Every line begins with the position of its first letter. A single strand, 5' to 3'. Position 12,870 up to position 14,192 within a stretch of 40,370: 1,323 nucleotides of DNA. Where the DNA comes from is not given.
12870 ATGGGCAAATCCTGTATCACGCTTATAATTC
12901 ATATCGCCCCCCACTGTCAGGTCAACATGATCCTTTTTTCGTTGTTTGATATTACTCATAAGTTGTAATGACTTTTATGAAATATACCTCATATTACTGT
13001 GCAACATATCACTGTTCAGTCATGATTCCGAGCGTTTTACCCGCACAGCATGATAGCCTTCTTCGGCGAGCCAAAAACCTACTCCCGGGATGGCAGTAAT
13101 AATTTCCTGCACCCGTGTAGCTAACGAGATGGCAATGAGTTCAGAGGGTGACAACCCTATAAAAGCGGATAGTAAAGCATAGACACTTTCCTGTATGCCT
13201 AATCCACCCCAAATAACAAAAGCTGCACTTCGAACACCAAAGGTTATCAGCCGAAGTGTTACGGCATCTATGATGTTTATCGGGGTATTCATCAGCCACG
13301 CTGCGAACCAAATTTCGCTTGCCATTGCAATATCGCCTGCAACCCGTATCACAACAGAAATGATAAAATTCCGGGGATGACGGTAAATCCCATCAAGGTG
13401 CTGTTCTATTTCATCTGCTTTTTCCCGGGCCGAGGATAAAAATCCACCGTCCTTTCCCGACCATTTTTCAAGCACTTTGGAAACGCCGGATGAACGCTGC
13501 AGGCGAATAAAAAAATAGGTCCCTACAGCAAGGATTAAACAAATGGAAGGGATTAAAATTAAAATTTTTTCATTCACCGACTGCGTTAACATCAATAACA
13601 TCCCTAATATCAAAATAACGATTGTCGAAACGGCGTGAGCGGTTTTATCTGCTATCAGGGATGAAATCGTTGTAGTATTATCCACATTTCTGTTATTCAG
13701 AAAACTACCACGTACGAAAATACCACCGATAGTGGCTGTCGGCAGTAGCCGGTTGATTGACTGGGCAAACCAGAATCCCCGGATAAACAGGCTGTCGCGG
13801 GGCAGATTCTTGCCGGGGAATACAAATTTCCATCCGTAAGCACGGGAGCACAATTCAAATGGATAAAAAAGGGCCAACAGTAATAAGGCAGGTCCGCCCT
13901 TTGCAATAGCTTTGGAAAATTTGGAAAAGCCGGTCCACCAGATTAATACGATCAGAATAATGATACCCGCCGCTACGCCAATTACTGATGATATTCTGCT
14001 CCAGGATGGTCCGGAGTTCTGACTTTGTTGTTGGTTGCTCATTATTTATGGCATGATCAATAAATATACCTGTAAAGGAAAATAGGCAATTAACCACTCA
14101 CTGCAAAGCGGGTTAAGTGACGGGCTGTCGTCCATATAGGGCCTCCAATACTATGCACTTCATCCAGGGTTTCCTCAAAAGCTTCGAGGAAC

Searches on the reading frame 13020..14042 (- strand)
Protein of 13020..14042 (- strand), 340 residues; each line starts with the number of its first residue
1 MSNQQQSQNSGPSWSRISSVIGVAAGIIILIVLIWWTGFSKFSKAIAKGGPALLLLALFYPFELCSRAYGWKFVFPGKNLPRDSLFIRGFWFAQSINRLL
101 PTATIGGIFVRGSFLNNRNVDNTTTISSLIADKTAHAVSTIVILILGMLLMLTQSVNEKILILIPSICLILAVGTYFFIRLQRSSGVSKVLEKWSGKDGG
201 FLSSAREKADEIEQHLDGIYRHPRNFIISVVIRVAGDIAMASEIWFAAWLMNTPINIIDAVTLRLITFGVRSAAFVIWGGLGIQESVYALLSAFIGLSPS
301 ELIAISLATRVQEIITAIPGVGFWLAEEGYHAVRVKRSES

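Call 3: search_protein_families(library=pfam, proteins=[window:13020-14042:-])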
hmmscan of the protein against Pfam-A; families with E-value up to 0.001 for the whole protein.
window:13020-14042:- (340 aa): 1 family
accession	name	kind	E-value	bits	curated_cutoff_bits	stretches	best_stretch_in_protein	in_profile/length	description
PF03706.18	LPG_synthase_TM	-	3e-26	93.1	33.4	1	24-319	2-301/302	Lysylphosphatidylglycerol synthase TM region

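Call 5: search_protein_families(library=ncbifam, proteins=[window:13020-14042:-])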
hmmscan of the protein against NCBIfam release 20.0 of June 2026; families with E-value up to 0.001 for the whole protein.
window:13020-14042:- (340 aa): 2 families
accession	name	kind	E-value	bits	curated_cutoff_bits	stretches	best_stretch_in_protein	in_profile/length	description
TIGR03476.1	HpnL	subfamily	4.2e-53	180.7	195.65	1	17-326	3-316/318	putative membrane protein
TIGR00374.1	TIGR00374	subfamily_domain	5.3e-08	32.6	43.2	1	26-311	4-296/323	flippase-like domain-containing protein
